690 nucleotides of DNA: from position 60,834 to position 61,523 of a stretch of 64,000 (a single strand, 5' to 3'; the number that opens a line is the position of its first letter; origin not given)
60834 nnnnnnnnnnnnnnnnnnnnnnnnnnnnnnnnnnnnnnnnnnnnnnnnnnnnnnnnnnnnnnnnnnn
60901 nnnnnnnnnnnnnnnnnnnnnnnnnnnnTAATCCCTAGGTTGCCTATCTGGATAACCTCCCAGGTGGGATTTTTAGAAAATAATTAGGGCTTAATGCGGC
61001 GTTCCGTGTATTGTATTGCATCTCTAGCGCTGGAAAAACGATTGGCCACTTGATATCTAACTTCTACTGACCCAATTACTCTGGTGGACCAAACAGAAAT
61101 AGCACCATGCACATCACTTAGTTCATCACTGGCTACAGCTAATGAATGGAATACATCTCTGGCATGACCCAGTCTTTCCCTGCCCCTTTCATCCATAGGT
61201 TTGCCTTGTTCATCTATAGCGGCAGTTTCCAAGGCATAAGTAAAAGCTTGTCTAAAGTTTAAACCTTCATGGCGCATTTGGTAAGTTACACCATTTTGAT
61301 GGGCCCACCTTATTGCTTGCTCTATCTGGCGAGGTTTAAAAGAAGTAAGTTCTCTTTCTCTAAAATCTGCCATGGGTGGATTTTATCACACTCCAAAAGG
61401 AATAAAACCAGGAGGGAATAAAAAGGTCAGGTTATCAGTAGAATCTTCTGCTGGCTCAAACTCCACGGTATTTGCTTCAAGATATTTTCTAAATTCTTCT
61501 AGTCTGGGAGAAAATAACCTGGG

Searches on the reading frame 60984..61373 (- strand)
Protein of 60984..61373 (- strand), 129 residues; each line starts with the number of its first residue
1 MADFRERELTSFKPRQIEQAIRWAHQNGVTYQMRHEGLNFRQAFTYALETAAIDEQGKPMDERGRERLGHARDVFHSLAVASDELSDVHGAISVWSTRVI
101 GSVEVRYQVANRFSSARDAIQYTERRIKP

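Call 3: search_protein_families(library=pfam, proteins=[window:60984-61373:-], max_evalue=1)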
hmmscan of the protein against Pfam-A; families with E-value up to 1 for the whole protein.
window:60984-61373:- (129 aa): 1 family
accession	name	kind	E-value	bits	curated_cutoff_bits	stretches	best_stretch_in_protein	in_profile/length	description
PF04800.17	NDUS4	-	0.0019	18.9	31.9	1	15-40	55-80/96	NADH dehydrogenase ubiquinone Fe-S protein 4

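Call 4: search_protein_families(library=ncbifam, proteins=[window:60984-61373:-], max_evalue=1)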
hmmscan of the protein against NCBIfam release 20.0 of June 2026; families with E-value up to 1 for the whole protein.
window:60984-61373:- (129 aa): 0 families

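Call 7: search_protein_families(library=padloc, proteins=[window:60984-61373:-], max_evalue=1)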
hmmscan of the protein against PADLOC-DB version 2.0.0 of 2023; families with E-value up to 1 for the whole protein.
window:60984-61373:- (129 aa): 0 families

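Call 8: search_protein_families(library=phrogs, proteins=[window:60984-61373:-], max_evalue=1)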
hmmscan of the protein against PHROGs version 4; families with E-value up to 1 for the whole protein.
window:60984-61373:- (129 aa): 1 family
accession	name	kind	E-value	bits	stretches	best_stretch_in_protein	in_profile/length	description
phrog_25823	-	unknown function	0.19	12.9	1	55-114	26-85/94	-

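Call 9: find_homologous_proteins(query=window:60984-61373:-, max_evalue=0.01)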
Query window:60984-61373:- (129 aa): 1 proteins with E <= 0.01 among 13 candidates.
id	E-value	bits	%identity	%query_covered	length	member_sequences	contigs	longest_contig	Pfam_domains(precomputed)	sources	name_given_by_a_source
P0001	4.2e-79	280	100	100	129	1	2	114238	-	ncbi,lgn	-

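Call 10: find_encoding_contigs(protein=window:60984-61373:-, flank=10000, max_places=10)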
Protein window:60984-61373:- (129 aa): 2 contigs read that carry it; 2 places shown.
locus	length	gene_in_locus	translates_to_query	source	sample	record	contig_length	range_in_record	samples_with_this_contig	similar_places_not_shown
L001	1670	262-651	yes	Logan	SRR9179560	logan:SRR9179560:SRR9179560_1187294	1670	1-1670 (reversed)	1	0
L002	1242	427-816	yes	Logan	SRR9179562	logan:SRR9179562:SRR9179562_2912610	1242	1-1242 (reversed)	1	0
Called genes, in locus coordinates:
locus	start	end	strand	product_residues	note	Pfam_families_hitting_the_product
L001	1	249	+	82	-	?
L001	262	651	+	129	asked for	-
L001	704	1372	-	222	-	PF01797:Y1_Tnp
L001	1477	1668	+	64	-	?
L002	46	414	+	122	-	-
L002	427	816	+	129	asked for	-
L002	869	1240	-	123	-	?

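Call 21: predict_structure(protein=window:60984-61373:-)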
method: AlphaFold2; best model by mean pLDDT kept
length: 129 residues; sequences in the alignment: 1
mean_pLDDT: 49.1   pTM: 0.36
mean pLDDT of the five models: 49.1, 41.3, 40.7, 39.8, 39.2
residues with pLDDT >= 90: 0; 70-90: 2; 50-70: 62; < 50: 65
segments of 3 or more residues with pLDDT < 50: 1-12, 35-37, 77-93, 95-105, 108-129
pLDDT, mean of each block of 10 residues (from residue 1): 35 54 56 52 62 60 65 53 42 45 46 33 36
secondary structure, 60 per line:
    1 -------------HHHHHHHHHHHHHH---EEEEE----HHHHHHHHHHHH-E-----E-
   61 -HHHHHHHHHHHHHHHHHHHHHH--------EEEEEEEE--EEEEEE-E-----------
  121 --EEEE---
elements in order: H14-27 E31-35 H40-51 H62-83 E92-99 E102-107 E123-126

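Call 25: search_protein_representatives(protein=window:60984-61373:-)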
Query: 129 residues. Proteins with E-value up to 0.001 (for the whole library): 18; up to 1e-10: 2; up to 1e-30: 1. The best 18 are listed.
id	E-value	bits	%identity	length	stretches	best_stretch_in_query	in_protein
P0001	1.3e-79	280.3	100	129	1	1-129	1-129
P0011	3.3e-17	79.0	44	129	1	4-111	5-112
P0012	1.5e-09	54.3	32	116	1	4-109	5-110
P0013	2.7e-09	53.5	34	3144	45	29-72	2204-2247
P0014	3.8e-08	49.8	34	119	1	4-114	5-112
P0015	4.9e-08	49.4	36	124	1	4-107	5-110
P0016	6.4e-08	49.1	35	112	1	4-95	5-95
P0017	1.1e-07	48.3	36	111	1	10-113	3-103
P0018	1.4e-05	41.5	43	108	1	4-64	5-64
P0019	1.6e-05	41.3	36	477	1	4-110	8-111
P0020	2.5e-05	40.7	36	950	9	17-44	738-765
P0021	3.1e-05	40.4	31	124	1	4-98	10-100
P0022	5.6e-05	39.6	27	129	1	4-107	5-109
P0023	6.3e-05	39.4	31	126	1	4-107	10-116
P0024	1.9e-04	37.9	36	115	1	4-97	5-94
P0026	3.9e-04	36.8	35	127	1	7-101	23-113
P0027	8.2e-04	35.8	34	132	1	4-108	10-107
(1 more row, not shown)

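Call 27: find_encoding_contigs(protein=P0011, flank=6000, max_places=4)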
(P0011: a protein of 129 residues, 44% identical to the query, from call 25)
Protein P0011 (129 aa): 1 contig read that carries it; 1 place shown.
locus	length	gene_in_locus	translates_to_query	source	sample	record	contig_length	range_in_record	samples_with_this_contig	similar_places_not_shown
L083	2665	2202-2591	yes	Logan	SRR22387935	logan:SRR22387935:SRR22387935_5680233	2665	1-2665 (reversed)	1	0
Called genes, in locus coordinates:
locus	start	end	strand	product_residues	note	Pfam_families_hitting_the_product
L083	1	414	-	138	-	?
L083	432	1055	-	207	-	PF09335:VTT_dom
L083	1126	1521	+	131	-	-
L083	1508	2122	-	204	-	PF01726:LexA_DNA_bind, PF00717:Peptidase_S24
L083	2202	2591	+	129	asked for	-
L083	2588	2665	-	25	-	?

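Call 29: find_encoding_contigs(protein=P0012, flank=6000, max_places=4)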
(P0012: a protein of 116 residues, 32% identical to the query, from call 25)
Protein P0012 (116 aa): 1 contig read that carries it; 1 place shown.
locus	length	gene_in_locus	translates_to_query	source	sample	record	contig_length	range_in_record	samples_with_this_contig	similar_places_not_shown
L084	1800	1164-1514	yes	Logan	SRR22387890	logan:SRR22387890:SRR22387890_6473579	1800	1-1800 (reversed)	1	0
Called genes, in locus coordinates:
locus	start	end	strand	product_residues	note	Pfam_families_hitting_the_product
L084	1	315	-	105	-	?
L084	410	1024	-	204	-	PF01726:LexA_DNA_bind, PF00717:Peptidase_S24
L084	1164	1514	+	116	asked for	-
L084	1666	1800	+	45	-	?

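Call 30: find_encoding_contigs(protein=P0014, flank=6000, max_places=4)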
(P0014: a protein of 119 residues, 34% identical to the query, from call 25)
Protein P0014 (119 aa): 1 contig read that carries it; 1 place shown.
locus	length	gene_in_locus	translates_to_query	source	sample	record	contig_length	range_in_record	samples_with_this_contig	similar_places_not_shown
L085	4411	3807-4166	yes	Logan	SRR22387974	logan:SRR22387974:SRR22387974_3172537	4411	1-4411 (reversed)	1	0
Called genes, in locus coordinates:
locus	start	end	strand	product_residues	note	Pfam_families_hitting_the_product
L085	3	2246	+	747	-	?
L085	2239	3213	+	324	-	-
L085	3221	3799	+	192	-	PF04203:Sortase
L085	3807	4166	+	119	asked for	-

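Call 31: find_encoding_contigs(protein=P0015, flank=6000, max_places=4)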
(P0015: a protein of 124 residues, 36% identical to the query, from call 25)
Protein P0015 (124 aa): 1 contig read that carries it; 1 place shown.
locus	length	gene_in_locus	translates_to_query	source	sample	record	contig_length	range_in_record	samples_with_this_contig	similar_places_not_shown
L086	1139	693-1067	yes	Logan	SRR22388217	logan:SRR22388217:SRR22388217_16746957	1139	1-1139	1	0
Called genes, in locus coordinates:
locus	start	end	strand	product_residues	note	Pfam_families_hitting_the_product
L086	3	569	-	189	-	?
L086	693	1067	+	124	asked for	-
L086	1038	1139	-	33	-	?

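Call 35: search_protein_families(library=pfam, proteins=[L086:3-569:-, L083:1126-1521:+, L084:1-315:-, L085:2239-3213:+, P0019], max_evalue=0.1)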
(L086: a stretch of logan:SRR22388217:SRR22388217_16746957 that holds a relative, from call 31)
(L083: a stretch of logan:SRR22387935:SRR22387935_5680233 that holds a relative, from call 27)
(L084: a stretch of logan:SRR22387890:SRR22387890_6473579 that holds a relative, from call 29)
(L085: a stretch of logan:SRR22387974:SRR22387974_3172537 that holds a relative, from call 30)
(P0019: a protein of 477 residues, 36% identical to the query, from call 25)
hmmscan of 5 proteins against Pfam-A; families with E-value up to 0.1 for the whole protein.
L086:3-569:- (189 aa): 9 families
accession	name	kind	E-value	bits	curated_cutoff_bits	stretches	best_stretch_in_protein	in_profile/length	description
PF00717.28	Peptidase_S24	-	3.5e-27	94.9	23.3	1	84-188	1-103/116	Peptidase S24-like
PF01726.22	LexA_DNA_bind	-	3e-18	65.8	23.7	1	5-66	4-65/65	LexA DNA binding domain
PF13412.12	HTH_24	-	0.00041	20.3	21.9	1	18-58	14-48/48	Winged helix-turn-helix DNA-binding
PF12840.13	HTH_20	-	0.0047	17.3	27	1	28-58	20-49/51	Helix-turn-helix domain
PF09339.16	HTH_IclR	-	0.0083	16.3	22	1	27-58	19-49/52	IclR helix-turn-helix domain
PF13545.12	HTH_Crp_2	-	0.014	15.8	27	1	28-75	24-67/70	Crp-like helix-turn-helix domain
PF24406.1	nSTAND_NTPase4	-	0.045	14.3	27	0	10-62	6-43/58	Novel STAND NTPase 4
PF04703.18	FaeA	-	0.06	14.1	20.7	0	11-61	4-49/62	FaeA-like protein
PF00217.24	ATP-gua_Ptrans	-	0.072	12.9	22.4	0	5-66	87-150/203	ATP:guanido phosphotransferase, C-terminal catalytic domain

L083:1126-1521:+ (131 aa): 0 families

L084:1-315:- (105 aa): 1 family
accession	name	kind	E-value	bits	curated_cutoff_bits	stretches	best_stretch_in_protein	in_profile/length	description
PF09335.16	VTT_dom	-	2.4e-06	28.4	33.9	1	33-85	1-48/123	VTT domain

L085:2239-3213:+ (324 aa): 0 families

P0019 (477 aa): 1 family
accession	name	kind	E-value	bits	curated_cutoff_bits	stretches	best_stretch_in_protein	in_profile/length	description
PF17157.10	GAPES4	-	0.072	13.9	27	0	421-452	3-34/98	Gammaproteobacterial periplasmic sensor domain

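Call 40: find_related_loci(query=A2, collection=metagenome_contigs, flank=6000)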
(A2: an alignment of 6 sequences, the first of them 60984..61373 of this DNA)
Query A2 (129 aa) in metagenome_contigs; peptide patterns used: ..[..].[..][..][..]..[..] (x = any residue, [..] = any of these).
355 stretches matched a pattern; 3 encode a relative of the query (tblastn E <= 1e-3); 3 distinct loci.
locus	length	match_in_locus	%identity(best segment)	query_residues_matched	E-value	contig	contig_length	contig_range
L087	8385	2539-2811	35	4-98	2e-14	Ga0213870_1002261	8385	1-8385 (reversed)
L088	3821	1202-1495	35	9-109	9e-14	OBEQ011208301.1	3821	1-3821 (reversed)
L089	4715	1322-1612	30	11-117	6e-12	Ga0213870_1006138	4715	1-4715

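Call 45: find_encoding_contigs(protein=P0016, flank=6000, max_places=4)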
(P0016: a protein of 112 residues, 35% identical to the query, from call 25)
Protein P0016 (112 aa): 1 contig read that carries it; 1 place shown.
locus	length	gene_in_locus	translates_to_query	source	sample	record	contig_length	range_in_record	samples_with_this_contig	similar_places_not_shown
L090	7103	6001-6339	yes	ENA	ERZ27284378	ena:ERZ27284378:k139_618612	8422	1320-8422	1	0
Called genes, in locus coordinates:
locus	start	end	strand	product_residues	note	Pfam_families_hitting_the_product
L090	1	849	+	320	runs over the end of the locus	PF02674:Colicin_V, PF00188:CAP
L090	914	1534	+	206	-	PF00565:SNase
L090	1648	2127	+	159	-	PF02643:DUF192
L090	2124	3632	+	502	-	PF02896:PEP-utilizers_C (weak)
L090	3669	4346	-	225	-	PF00590:TP_methylase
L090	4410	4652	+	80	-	-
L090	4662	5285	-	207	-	PF09335:VTT_dom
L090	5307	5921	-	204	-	PF01726:LexA_DNA_bind, PF00717:Peptidase_S24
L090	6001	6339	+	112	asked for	-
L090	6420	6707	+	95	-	PF01541:GIY-YIG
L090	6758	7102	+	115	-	?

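Call 46: find_encoding_contigs(protein=P0022, flank=6000, max_places=4)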
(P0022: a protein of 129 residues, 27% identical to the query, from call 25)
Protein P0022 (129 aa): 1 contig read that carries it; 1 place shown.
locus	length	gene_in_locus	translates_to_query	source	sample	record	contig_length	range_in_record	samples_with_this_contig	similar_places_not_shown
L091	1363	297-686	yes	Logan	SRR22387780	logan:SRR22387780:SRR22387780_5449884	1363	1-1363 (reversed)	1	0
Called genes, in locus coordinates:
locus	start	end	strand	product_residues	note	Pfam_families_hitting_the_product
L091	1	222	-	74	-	?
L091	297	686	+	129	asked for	-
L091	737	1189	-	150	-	-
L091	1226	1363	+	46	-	?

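Call 47: find_encoding_contigs(protein=P0024, flank=6000, max_places=4)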
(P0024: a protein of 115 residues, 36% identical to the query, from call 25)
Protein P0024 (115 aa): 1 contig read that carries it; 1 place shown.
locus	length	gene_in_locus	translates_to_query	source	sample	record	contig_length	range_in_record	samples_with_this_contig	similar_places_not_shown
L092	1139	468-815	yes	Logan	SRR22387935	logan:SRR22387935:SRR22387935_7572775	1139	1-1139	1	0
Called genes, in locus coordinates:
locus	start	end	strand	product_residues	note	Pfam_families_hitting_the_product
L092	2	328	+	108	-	?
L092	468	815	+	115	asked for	-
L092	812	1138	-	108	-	?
